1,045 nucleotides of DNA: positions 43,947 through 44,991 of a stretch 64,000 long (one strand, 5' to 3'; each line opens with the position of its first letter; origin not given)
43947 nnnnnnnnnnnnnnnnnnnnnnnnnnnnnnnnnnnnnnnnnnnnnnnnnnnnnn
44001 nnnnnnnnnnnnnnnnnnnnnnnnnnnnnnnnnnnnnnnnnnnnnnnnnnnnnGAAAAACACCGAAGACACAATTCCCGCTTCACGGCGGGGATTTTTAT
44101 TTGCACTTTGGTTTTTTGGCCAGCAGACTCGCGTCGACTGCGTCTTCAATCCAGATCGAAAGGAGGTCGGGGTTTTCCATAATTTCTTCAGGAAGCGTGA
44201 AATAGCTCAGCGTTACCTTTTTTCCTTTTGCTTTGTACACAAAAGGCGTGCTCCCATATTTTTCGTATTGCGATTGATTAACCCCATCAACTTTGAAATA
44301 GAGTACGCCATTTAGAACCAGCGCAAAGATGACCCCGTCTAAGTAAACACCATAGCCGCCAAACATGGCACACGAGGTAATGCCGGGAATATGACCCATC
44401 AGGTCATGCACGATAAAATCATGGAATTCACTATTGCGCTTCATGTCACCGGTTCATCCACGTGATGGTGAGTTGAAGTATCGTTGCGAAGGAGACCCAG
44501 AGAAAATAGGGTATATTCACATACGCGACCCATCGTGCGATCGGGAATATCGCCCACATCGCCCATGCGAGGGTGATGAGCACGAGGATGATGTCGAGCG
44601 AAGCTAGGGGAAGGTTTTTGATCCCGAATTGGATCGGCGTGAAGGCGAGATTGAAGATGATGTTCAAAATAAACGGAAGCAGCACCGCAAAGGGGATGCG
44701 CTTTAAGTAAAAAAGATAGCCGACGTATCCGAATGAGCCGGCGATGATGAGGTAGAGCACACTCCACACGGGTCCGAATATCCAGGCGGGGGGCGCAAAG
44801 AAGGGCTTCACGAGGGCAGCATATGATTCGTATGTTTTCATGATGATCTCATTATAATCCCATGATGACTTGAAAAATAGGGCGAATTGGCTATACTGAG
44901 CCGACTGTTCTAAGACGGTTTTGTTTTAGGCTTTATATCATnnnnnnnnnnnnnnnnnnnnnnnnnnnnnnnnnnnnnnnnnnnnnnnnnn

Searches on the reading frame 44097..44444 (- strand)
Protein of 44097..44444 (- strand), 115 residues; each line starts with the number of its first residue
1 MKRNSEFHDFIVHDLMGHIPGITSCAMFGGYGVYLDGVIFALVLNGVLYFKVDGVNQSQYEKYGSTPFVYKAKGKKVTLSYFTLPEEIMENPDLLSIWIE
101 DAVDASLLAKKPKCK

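Call 6: search_protein_families(library=pfam, proteins=[window:44097-44444:-])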
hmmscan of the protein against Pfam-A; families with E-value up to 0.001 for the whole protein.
window:44097-44444:- (115 aa): 1 family
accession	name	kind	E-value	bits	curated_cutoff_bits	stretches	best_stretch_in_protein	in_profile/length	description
PF04993.18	TfoX_N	-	1.3e-27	96.1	30.1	1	15-105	2-90/91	TfoX N-terminal domain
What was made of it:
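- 44097..44444 (-): TfoX_N-domain protein, directly downstream of TspO. Pfam 1.3e-27 (call 6).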

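Call 46: search_protein_families(library=ncbifam, proteins=[window:44097-44444:-], max_evalue=0.001)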
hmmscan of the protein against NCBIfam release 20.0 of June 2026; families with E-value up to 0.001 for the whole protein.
window:44097-44444:- (115 aa): 0 families

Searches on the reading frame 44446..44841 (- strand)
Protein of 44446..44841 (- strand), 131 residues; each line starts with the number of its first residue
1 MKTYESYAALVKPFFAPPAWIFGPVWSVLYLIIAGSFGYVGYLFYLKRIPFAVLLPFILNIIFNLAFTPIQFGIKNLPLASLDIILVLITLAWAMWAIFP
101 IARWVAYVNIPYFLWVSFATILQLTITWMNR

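Call 6: search_protein_families(library=pfam, proteins=[window:44446-44841:-])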
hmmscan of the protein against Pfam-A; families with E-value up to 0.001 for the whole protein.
window:44446-44841:- (131 aa): 1 family
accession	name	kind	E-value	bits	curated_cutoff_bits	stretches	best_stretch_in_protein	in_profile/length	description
PF03073.20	TspO_MBR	-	6.5e-25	88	24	1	5-129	22-145/145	TspO/MBR family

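Call 46: search_protein_families(library=ncbifam, proteins=[window:44446-44841:-], max_evalue=0.001)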
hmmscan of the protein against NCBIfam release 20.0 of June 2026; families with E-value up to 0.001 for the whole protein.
window:44446-44841:- (131 aa): 1 family
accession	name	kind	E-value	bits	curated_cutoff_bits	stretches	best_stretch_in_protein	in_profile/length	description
NF047825.1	T-richsensTspOAlph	equivalog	2.4e-15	57.1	180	1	5-130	27-148/152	tryptophan-rich sensory protein TspO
